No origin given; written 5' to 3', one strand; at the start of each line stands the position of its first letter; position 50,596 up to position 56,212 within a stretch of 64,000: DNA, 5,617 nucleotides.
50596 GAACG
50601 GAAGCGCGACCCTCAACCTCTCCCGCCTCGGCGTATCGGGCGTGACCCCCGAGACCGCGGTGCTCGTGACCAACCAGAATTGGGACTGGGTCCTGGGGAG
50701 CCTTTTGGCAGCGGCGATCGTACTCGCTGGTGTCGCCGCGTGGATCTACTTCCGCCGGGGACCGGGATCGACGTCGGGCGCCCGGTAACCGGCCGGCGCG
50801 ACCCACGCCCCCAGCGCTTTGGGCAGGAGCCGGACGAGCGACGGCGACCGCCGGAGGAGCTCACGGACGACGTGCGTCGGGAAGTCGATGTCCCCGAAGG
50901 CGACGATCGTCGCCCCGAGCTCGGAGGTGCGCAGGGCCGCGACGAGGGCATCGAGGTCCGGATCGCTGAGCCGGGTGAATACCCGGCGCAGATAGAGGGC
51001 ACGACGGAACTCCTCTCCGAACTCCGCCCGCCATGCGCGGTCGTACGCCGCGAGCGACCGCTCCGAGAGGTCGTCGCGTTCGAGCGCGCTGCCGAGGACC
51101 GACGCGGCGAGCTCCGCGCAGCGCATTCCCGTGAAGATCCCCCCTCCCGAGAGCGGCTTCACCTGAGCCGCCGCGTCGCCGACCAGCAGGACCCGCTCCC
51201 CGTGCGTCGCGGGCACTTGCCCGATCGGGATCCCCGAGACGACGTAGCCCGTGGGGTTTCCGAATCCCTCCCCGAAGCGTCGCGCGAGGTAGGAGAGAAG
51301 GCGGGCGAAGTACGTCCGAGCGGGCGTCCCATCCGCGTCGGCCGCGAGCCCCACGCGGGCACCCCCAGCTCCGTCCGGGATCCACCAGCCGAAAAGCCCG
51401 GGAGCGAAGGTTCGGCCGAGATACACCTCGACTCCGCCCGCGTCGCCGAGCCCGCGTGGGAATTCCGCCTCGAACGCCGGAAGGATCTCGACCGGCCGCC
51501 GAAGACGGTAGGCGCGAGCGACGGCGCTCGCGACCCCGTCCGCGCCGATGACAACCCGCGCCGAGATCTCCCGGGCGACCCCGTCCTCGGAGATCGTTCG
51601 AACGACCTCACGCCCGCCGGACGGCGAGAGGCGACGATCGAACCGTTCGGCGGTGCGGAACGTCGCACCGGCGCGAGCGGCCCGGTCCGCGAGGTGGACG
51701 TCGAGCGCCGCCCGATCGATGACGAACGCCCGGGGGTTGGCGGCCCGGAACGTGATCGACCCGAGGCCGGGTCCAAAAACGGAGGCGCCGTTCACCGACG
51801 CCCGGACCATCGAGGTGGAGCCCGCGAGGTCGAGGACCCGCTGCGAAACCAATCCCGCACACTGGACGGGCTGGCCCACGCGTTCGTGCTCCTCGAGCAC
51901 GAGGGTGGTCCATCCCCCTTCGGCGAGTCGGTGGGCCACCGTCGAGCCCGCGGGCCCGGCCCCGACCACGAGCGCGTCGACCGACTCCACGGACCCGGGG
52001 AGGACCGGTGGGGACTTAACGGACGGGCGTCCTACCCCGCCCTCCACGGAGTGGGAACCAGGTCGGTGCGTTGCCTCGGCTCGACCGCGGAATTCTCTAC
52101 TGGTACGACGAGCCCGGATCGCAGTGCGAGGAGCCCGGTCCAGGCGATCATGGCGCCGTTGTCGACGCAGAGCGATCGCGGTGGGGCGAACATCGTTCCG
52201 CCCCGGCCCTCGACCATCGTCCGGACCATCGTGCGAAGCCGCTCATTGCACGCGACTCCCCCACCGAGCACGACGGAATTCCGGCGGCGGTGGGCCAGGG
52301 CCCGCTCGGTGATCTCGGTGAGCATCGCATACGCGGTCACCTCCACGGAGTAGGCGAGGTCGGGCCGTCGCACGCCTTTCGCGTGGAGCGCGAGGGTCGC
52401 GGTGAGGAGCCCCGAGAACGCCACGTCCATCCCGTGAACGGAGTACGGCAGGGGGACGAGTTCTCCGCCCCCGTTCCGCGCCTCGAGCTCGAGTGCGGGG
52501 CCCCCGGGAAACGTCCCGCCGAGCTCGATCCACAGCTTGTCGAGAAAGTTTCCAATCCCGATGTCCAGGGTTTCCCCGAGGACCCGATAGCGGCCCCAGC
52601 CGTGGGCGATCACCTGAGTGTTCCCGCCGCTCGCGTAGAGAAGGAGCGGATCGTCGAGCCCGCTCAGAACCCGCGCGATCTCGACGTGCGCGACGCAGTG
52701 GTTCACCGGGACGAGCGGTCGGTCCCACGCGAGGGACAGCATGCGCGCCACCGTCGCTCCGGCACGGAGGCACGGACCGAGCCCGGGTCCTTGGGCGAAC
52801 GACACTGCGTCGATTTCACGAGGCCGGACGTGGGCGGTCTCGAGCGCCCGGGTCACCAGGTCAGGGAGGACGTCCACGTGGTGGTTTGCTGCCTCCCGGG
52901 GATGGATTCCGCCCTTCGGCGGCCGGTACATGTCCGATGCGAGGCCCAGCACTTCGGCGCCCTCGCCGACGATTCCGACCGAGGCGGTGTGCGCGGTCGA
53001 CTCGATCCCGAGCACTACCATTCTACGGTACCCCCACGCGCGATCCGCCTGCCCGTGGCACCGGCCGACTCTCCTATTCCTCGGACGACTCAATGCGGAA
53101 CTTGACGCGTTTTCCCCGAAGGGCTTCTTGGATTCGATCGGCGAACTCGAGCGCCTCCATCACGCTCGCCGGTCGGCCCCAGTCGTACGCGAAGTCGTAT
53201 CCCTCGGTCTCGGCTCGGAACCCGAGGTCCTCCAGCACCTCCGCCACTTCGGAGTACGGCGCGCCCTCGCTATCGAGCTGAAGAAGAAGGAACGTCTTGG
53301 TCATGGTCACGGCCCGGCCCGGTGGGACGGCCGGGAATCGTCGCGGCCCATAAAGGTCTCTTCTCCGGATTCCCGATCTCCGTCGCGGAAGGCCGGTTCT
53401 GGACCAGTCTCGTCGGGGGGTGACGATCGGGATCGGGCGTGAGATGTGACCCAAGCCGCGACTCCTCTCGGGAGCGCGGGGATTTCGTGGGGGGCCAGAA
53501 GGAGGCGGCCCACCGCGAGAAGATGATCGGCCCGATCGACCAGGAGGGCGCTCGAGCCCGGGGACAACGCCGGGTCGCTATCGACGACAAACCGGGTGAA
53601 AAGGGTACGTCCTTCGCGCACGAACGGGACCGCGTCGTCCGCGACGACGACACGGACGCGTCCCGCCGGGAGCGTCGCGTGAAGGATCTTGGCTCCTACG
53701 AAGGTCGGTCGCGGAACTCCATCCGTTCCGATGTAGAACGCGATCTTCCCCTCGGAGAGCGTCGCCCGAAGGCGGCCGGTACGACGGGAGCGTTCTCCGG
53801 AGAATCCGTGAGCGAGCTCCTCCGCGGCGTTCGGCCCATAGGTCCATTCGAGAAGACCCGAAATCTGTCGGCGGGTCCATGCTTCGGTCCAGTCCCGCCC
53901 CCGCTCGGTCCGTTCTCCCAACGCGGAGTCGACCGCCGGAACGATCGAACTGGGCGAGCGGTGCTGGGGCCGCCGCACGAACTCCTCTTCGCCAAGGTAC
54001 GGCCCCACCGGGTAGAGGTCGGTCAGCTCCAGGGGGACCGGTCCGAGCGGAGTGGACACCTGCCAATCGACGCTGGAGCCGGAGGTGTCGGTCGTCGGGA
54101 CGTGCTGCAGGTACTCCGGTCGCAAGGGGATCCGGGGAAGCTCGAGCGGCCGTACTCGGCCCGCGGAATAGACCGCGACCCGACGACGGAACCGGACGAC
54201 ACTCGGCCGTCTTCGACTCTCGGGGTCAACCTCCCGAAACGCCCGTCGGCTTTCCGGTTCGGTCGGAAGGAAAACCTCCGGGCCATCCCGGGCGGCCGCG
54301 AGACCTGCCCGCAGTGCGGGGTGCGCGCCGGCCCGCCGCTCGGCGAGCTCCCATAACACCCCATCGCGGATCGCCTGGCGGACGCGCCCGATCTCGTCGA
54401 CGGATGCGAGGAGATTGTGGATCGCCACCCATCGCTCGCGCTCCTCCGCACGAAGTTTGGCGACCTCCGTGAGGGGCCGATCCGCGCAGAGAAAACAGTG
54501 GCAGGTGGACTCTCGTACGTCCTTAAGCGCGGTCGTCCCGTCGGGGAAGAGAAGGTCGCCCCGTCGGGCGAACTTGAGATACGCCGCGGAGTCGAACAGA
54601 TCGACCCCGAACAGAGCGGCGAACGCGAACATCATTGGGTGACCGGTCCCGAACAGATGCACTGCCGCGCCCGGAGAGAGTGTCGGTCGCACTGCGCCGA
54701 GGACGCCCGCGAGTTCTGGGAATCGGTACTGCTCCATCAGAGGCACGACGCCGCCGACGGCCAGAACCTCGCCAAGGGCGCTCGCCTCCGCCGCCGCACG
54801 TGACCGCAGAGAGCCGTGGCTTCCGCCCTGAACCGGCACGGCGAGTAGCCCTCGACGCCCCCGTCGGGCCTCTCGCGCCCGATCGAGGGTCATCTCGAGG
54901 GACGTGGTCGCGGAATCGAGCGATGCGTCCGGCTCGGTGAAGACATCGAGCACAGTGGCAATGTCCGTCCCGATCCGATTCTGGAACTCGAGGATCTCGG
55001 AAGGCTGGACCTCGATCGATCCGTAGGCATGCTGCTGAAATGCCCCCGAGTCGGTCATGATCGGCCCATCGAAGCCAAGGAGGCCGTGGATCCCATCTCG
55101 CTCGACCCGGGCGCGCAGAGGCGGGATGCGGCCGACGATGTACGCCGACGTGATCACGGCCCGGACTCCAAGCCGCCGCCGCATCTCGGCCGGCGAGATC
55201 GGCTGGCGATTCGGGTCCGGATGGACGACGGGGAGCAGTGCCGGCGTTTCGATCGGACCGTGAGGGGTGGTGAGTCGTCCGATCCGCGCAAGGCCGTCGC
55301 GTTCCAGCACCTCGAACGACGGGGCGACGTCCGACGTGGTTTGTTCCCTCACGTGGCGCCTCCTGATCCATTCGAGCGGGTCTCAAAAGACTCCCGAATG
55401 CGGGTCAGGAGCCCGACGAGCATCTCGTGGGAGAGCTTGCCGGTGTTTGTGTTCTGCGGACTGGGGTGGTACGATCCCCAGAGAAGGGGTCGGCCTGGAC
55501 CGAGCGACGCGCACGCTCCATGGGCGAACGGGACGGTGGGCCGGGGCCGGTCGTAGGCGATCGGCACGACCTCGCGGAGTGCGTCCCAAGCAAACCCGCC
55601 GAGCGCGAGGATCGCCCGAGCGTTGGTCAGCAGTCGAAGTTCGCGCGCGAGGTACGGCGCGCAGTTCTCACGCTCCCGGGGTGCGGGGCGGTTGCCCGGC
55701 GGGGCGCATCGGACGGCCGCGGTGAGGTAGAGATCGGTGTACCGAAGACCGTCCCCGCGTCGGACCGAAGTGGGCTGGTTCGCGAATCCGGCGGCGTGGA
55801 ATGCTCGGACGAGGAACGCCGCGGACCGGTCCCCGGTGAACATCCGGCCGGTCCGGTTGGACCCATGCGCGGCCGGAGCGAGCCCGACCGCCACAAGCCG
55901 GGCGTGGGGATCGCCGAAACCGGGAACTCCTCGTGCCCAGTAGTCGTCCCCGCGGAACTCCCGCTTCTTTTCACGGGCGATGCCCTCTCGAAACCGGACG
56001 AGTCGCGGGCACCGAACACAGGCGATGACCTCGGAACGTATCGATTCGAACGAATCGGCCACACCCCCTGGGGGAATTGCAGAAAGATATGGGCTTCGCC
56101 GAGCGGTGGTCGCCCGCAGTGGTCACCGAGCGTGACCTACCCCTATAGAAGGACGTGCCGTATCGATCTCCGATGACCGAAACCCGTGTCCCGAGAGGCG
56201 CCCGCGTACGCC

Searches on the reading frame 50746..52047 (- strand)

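Call 88: search_protein_families(library=pfam, proteins=[window:50746-52047:-], max_evalue=0.000001)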
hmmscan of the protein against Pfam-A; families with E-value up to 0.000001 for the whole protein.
window:50746-52047:- (433 aa): 3 families
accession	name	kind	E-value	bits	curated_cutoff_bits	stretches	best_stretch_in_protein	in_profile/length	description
PF01494.25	FAD_binding_3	-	2.8e-17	63.4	22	1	23-183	2-170/349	FAD binding domain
PF05834.18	Lycopene_cycl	-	5.6e-11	42.6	23.4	0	24-176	1-145/380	Lycopene cyclase protein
PF01266.30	DAO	-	4.7e-07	30.1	27.9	0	24-69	1-48/353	FAD dependent oxidoreductase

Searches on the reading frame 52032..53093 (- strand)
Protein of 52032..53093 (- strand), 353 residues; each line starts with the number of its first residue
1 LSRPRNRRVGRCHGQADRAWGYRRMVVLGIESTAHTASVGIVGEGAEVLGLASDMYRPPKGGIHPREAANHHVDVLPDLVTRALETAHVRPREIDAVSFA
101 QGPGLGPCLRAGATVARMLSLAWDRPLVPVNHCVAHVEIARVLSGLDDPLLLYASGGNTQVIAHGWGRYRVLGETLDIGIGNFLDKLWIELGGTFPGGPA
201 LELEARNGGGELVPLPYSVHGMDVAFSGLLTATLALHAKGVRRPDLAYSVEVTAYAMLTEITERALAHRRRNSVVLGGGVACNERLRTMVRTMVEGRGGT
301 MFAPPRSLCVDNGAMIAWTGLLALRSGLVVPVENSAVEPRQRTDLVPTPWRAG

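Call 88: search_protein_families(library=pfam, proteins=[window:52032-53093:-], max_evalue=0.000001)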
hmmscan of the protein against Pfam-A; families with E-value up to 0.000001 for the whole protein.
window:52032-53093:- (353 aa): 2 families
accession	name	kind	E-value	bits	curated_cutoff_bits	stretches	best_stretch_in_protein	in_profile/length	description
PF00814.31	TsaD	-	3.6e-73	246.9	24.8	1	55-318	12-264/264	tRNA N6-adenosine threonylcarbamoyltransferase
PF22521.2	HypF_C_2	-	8.4e-10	39.3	27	1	194-313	114-236/241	Carbamoyltransferase, Kae1-like Domain, second subdomain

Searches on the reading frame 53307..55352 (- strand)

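Call 88: search_protein_families(library=pfam, proteins=[window:53307-55352:-], max_evalue=0.000001)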
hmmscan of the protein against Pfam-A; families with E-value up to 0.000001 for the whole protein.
window:53307-55352:- (681 aa): 3 families
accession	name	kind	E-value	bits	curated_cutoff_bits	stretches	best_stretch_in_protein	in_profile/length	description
PF01702.25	TGT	-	9.4e-68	229.3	26.3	1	20-345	2-356/357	Queuine tRNA-ribosyltransferase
PF01472.26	PUA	-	9.1e-09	35.6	24.8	1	567-633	2-68/74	PUA domain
PF14810.12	TGT_C2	-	5.1e-08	33.5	25.3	1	496-563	2-71/72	Patch-forming domain C2 of tRNA-guanine transglycosylase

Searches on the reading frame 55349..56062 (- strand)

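Call 88: search_protein_families(library=pfam, proteins=[window:55349-56062:-], max_evalue=0.000001)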
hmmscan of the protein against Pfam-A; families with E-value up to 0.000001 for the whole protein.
window:55349-56062:- (237 aa): 1 family
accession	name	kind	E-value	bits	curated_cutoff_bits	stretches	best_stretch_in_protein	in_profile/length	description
PF03167.25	UDG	-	5.2e-28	98.3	24.3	1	47-216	1-134/141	Uracil DNA glycosylase superfamily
